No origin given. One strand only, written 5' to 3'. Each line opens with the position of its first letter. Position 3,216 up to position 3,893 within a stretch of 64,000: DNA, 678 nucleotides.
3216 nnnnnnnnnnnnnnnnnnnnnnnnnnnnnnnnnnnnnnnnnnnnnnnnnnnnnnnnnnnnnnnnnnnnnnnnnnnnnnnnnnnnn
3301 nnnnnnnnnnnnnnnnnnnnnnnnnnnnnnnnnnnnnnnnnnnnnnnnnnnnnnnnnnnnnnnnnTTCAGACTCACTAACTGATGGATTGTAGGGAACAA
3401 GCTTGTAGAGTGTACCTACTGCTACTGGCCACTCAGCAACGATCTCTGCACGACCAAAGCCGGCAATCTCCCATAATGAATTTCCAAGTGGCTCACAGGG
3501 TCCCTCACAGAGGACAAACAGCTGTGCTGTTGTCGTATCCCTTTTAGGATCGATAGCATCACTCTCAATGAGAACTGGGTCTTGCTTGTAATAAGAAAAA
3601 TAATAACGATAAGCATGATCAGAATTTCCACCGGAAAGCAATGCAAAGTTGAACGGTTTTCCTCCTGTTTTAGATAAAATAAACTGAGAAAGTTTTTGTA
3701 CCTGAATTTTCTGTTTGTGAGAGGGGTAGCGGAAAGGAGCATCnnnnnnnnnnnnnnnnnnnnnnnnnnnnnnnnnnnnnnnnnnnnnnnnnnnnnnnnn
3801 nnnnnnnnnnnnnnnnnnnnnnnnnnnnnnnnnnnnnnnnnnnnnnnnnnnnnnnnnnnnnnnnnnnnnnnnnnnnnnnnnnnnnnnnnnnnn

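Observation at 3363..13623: Nucleotide-sugar/glycosylation island combining UDP-xylose, GDP-D-rhamnose and dTDP-rhamnose branches with a Ppm-like GT2-GtrA fusion and a PMT/ArnT-like GT-C enzyme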

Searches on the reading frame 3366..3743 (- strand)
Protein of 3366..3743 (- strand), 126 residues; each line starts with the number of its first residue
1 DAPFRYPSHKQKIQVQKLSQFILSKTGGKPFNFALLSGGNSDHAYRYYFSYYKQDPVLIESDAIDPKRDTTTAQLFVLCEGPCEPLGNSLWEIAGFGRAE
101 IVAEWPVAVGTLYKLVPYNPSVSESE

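Call 65: predict_structure(alignment_id=A2)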
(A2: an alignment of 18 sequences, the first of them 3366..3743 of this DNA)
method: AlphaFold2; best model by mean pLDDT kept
length: 126 residues; sequences in the alignment: 18
mean_pLDDT: 82.9   pTM: 0.78
mean pLDDT of the five models: 82.9, 77.3, 75.1, 64.4, 51.9
residues with pLDDT >= 90: 53; 70-90: 53; 50-70: 9; < 50: 11
segments of 3 or more residues with pLDDT < 50: 1-9
pLDDT, mean of each block of 10 residues (from residue 1): 42 85 92 82 85 91 88 93 86 90 90 91 51
secondary structure, 60 per line:
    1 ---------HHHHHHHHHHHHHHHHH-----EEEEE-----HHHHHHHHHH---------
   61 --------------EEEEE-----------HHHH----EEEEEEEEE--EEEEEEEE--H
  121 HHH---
elements in order: H10-26 E32-36 H42-51 E75-79 H91-94 E99-107 E110-117 H120-123

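Call 67: fold_search(model_id=the predicted structure, library=pdb)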
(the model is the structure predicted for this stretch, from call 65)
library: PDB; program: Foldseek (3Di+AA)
matches with E <= 10: 354; with E <= 0.001: 0
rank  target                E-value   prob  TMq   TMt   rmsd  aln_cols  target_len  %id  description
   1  3grz_A                4.8e-02  0.38  0.32  0.24   8.6       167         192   10  CRYSTAL STRUCTURE OF ribosomal protein L11 methylase FROM Lactobacillus delbrueckii subsp. bulgaricus (released 2009-04-07)
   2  1vdr_A                6.7e-02  0.25  0.30  0.25  12.4       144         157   14  DIHYDROFOLATE REDUCTASE (released 1998-02-25)
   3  7lrh_A                7.2e-02  0.20  0.27  0.18  14.4       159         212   11  C-terminal domain of RibD from Brucella abortus (5-amino-6-ribosylamino-2,4(1H,3H)-pyrimidinedione 5'-phosphate reduct (released 2022-03-16)
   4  7xh2                  7.6e-02  0.20  0.28  0.22  14.7       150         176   13  Dihydrofolate Reductase-like Protein SacH in safracin biosynthesis (released 2023-02-08)
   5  7lrh_C                8.2e-02  0.18  0.27  0.18  14.5       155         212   10  C-terminal domain of RibD from Brucella abortus (5-amino-6-ribosylamino-2,4(1H,3H)-pyrimidinedione 5'-phosphate reduct (released 2022-03-16)
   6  4rv9                  1.4e-01  0.28  0.38  0.15   9.0       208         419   10  Crystal structure of MtmC in complex with SAH (released 2015-02-04)
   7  2k4m_MODEL_1_A        1.5e-01  0.38  0.39  0.34  10.7       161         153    9  Solution NMR Structure of M. thermoautotrophicum protein MTH_1000, Northeast Structural Genomics Consortium Ta (released 2008-08-12)
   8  4rvd                  1.5e-01  0.28  0.38  0.15   9.0       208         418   10  Crystal structure of MtmC in complex with SAM (released 2015-01-28)
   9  7lrh_B                1.5e-01  0.18  0.28  0.18  14.1       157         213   10  C-terminal domain of RibD from Brucella abortus (5-amino-6-ribosylamino-2,4(1H,3H)-pyrimidinedione 5'-phosphate reduct (released 2022-03-16)
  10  2ith_MODEL_1_A        1.7e-01  0.15  0.28  0.24  10.6       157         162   11  NMR Structure of Haloferax volcanii DHFR (released 2007-09-04)
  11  8ovc_V                1.8e-01  0.15  0.19  0.18   9.9        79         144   11  Respiratory supercomplex (III2-IV2) from Mycobacterium smegmatis (released 2024-07-17)
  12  4e2y                  2.0e-01  0.41  0.44  0.18   7.4       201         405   10  X-ray Structure of the E224Q mutant of TcaB9, a C-3'-Methyltransferase, in Complex with S-Adenosyl-L-Homocysteine and Su (released 2012-04-25)
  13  3fri                  2.8e-01  0.30  0.39  0.23   8.7       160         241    9  Structure of the 16S rRNA methylase RmtB, I222 (released 2009-08-11)
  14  7xh4                  2.8e-01  0.12  0.29  0.23  14.4       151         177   12  Dihydrofolate Reductase-like Protein SacH in safracin biosynthesis complex with safracin A (released 2023-02-08)
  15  3grz_B                3.0e-01  0.16  0.33  0.25   8.2       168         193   10  CRYSTAL STRUCTURE OF ribosomal protein L11 methylase FROM Lactobacillus delbrueckii subsp. bulgaricus (released 2009-04-07)
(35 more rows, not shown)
